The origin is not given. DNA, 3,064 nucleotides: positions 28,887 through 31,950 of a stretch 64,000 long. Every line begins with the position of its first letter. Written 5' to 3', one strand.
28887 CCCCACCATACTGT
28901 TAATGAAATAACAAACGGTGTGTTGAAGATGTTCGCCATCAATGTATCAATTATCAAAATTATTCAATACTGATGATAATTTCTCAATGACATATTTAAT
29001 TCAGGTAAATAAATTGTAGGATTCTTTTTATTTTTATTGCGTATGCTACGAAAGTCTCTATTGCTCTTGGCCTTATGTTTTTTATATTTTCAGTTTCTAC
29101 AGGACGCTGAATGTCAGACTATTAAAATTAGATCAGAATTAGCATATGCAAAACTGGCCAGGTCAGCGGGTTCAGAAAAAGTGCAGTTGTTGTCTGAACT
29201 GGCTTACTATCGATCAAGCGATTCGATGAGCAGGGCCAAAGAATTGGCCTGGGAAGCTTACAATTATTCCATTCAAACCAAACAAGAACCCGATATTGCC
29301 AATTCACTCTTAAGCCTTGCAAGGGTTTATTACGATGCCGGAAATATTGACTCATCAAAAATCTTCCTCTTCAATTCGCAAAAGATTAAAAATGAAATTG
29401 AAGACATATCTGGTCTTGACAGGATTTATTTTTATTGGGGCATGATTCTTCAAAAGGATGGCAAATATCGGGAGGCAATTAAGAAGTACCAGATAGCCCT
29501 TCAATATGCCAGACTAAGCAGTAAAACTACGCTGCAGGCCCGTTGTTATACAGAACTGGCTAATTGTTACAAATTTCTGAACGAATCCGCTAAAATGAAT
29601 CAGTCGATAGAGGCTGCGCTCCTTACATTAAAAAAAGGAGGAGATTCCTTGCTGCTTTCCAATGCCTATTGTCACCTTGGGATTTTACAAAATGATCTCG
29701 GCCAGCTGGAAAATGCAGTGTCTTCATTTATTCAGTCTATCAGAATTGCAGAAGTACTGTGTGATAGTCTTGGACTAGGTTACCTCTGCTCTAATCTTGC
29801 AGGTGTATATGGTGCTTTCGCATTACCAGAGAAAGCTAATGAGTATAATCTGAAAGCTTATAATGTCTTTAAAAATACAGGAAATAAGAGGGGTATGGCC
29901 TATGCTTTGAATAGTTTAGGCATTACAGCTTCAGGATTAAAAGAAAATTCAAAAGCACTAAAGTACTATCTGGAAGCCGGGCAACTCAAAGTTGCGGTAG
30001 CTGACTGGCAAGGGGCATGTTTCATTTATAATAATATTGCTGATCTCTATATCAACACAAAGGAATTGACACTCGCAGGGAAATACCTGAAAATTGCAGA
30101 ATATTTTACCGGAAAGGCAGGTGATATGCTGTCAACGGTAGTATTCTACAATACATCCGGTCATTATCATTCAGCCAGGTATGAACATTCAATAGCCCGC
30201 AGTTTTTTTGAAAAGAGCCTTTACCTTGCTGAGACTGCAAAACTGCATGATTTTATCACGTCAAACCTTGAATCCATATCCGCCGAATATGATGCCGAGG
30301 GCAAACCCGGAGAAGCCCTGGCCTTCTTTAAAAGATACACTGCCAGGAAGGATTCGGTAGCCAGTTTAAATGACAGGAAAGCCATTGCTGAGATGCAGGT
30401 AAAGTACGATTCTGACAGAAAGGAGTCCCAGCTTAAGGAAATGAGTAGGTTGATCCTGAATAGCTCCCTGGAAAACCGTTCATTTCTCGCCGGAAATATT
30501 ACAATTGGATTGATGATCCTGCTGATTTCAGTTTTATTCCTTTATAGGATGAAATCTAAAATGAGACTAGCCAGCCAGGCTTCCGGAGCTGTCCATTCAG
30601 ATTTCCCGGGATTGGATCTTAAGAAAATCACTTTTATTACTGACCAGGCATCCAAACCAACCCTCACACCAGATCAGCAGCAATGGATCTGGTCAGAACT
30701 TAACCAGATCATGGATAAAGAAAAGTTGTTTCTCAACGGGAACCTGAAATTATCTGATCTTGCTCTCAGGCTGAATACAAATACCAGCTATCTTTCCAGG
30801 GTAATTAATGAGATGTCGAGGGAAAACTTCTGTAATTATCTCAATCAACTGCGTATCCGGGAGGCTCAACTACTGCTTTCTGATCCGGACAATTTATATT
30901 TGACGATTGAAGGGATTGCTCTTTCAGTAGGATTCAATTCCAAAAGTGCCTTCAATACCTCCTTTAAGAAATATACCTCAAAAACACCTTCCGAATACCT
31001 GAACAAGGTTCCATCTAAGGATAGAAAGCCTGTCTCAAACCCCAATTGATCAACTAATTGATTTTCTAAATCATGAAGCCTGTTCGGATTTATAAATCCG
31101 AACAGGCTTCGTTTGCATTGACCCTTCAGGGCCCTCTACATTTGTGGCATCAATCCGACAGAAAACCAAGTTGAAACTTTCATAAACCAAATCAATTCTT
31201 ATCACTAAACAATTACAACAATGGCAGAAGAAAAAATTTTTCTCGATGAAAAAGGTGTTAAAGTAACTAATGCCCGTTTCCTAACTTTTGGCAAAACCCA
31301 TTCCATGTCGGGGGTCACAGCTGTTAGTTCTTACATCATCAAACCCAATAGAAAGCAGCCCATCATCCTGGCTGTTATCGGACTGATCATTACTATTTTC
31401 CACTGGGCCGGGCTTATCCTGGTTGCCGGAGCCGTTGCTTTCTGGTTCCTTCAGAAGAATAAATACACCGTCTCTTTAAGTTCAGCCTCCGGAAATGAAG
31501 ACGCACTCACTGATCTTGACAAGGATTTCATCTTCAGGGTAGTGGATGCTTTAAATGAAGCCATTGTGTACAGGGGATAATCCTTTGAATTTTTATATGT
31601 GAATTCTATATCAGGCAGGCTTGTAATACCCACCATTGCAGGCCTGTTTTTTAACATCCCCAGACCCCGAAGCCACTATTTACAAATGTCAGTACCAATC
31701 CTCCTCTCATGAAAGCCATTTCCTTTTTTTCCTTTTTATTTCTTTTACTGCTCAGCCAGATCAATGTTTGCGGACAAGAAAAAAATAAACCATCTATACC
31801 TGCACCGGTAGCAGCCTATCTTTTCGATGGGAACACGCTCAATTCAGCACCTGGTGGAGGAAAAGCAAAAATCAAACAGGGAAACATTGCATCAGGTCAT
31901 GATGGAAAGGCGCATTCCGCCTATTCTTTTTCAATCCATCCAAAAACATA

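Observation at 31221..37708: Compact cassette: exported LamG/SH3 membrane protein + repeat-TPR-tandem CbbX/SpoVK-type AAA+ ATPase + CorA-topology 2-TM protein (candidate undescribed membrane-coupled ATPase system)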

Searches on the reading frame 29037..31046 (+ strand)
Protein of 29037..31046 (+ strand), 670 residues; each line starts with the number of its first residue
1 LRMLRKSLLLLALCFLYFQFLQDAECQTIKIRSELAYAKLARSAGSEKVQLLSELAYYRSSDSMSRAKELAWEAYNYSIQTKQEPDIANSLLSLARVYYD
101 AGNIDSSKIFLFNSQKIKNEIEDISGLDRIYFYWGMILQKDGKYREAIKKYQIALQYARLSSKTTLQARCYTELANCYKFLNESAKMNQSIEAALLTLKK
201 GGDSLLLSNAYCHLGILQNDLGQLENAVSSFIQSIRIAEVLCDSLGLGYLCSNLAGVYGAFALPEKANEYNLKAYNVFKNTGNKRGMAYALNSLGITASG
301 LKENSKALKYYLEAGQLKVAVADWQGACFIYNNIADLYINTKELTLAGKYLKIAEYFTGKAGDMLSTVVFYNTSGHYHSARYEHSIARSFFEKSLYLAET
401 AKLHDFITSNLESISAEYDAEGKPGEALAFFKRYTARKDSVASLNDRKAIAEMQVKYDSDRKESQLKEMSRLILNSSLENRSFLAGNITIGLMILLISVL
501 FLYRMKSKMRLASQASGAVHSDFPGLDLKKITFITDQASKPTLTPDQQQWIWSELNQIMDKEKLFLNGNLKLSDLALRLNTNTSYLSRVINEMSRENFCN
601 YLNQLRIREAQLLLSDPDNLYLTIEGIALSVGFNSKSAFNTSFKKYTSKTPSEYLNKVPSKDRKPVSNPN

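Call 6: search_protein_families(library=pfam, max_evalue=0.01, proteins=[window:29037-31046:+])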
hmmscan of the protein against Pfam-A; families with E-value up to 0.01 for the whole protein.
window:29037-31046:+ (670 aa): 14 families
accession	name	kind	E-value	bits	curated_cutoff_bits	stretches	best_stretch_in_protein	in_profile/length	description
PF13424.12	TPR_12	-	5.8e-21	74.9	30.1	2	130-184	5-61/77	Tetratricopeptide repeat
PF12833.13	HTH_18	-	2.6e-15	56.9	33.6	1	575-656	1-79/80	Helix-turn-helix domain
PF00165.29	HTH_AraC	-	8e-11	42.2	26.6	1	622-656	9-42/42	Bacterial regulatory helix-turn-helix proteins, AraC family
PF00515.34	TPR_1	-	8.6e-08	32.1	27.8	0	209-237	2-30/34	Tetratricopeptide repeat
PF13181.12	TPR_8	-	5.9e-07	29.6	25.7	0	209-239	2-32/34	Tetratricopeptide repeat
PF07719.23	TPR_2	-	9.6e-07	28.9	27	1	130-158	3-31/34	Tetratricopeptide repeat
PF14938.12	SNAP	-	5.8e-06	26.4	25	1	265-397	32-164/282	Soluble NSF attachment protein, SNAP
PF13374.12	TPR_10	-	7.7e-05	23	27.5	0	88-107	2-21/42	Tetratricopeptide repeat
PF17874.7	TPR_MalT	-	0.0004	20.2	45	0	102-168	54-122/336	MalT-like TPR region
PF13176.12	TPR_7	-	0.00063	20.1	27.9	0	135-155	6-26/36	Tetratricopeptide repeat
PF13431.12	TPR_17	-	0.0012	19.4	24.4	0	82-105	7-30/34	Tetratricopeptide repeat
PF10602.15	RPN7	-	0.0036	17.4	29.6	0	30-150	18-135/174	26S proteasome subunit RPN7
PF01047.28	MarR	-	0.0042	17.4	24.6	1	567-600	15-48/59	MarR family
PF12862.13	ANAPC5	-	0.0054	17.2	23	0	206-250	36-80/91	Anaphase-promoting complex subunit 5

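Call 9: search_protein_families(library=ncbifam, max_evalue=0.01, proteins=[window:29037-31046:+])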
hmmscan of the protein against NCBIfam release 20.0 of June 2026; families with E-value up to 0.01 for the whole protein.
window:29037-31046:+ (670 aa): 27 families (the best 25 are shown)
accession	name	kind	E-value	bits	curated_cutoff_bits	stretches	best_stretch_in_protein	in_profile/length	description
NF053520.1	HK_Porph_FimS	equivalog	8.3e-20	70.6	600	2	273-509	149-382/618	sensor histidine kinase FimS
NF047455.1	TF_Staph_AryK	equivalog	6.4e-12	44.5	850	1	555-664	159-265/759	transcriptional regulator AryK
NF041717.1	HaaA_phane_TPR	equivalog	4.7e-11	41.6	1125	1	189-302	613-725/882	cyclophane-containing RiPP biosynthesis TPR protein HaaT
NF053779.1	BT3442_fam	equivalog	1.2e-10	40.8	940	1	219-515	113-392/563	BT3442 family protein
NF053617.1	SARPRegAfsRStmc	equivalog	2.4e-09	35.7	1430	2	53-239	783-967/986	SARP-family global regulator AfsR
NF007693.0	PRK10371.1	equivalog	3.9e-09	36.1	253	1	567-660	212-301/309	transcriptional regulator MelR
NF033869.1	viru_reg_Rsp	equivalog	1.3e-07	30.5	400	1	566-665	160-256/701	AraC family transcriptional regulator Rsp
TIGR04094.1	adjacent_YSIRK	equivalog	3.5e-07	29.5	200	1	563-654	295-382/383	YSIRK-targeted surface antigen transcriptional regulator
NF047788.1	TransRegPocR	equivalog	6.7e-07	28.9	500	1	566-658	202-291/296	transcriptional regulator PocR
NF053720.1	NsdA_fam_reg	subfamily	1.5e-06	28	75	0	382-431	215-264/432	NsdA family TPR-like regulatory protein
NF007633.0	PRK10296.1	equivalog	3.6e-06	26.7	264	1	546-658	169-275/280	transcriptional regulator ChbR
NF006902.0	PRK09393.1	equivalog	5.4e-06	25.8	425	1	553-658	220-322/327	transcriptional regulator FtrA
NF007860.0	PRK10572.1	equivalog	8e-06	24.9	208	1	565-658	195-285/292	arabinose operon transcriptional regulator AraC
NF007243.0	PRK09685.1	equivalog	1.9e-05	24.3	199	1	568-657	214-301/303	transcriptional regulator FeaR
NF050186.1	TransRegGliRPseudo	equivalog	3.2e-05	23.5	570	1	574-656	257-335/338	AraC family transcriptional regulator GliR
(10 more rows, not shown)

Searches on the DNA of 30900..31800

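Call 87: search_rna_families(source=window, start=30900, end=31800, threshold=evalue, max_evalue=1)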
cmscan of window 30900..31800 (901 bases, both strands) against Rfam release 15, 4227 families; matches with E-value up to 1: 4.
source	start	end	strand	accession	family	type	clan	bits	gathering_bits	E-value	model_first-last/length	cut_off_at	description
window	31075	31110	-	RF03257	mir-4427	Gene; miRNA;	-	25.5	86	0.0068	1-68/68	no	mir-4427 microRNA precursor family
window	31073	31112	+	RF03908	MIR6459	Gene; miRNA;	-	17.8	100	0.88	1-87/87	no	MIR6459 microRNA precursor family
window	31070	31221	-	RF02660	icaR_3p_UTR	Cis-reg;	-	16.9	369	0.15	1-390/390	no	icaR 3'UTR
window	31079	31106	+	RF00075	MIR166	Gene; miRNA;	-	16.4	60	0.86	1-111/111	no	mir-166 microRNA precursor family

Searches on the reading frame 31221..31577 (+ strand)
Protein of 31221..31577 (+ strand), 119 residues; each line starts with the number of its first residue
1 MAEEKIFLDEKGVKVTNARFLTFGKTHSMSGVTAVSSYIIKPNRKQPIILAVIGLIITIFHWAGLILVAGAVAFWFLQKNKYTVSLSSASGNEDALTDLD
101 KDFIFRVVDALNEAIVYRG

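Call 6: search_protein_families(library=pfam, max_evalue=0.01, proteins=[window:31221-31577:+])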
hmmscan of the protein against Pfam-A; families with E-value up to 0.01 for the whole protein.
window:31221-31577:+ (119 aa): 1 family
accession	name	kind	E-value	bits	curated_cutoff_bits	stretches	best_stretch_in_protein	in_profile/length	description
PF19744.4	DUF6232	-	2.4e-15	57.4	27.4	1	13-115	1-117/117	Family of unknown function (DUF6232)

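Call 7: search_protein_families(library=padloc, max_evalue=0.01, proteins=[window:31221-31577:+])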
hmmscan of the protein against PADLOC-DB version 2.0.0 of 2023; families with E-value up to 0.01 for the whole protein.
window:31221-31577:+ (119 aa): 0 families

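Call 9: search_protein_families(library=ncbifam, max_evalue=0.01, proteins=[window:31221-31577:+])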
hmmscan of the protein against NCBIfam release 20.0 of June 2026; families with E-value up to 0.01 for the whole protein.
window:31221-31577:+ (119 aa): 0 families
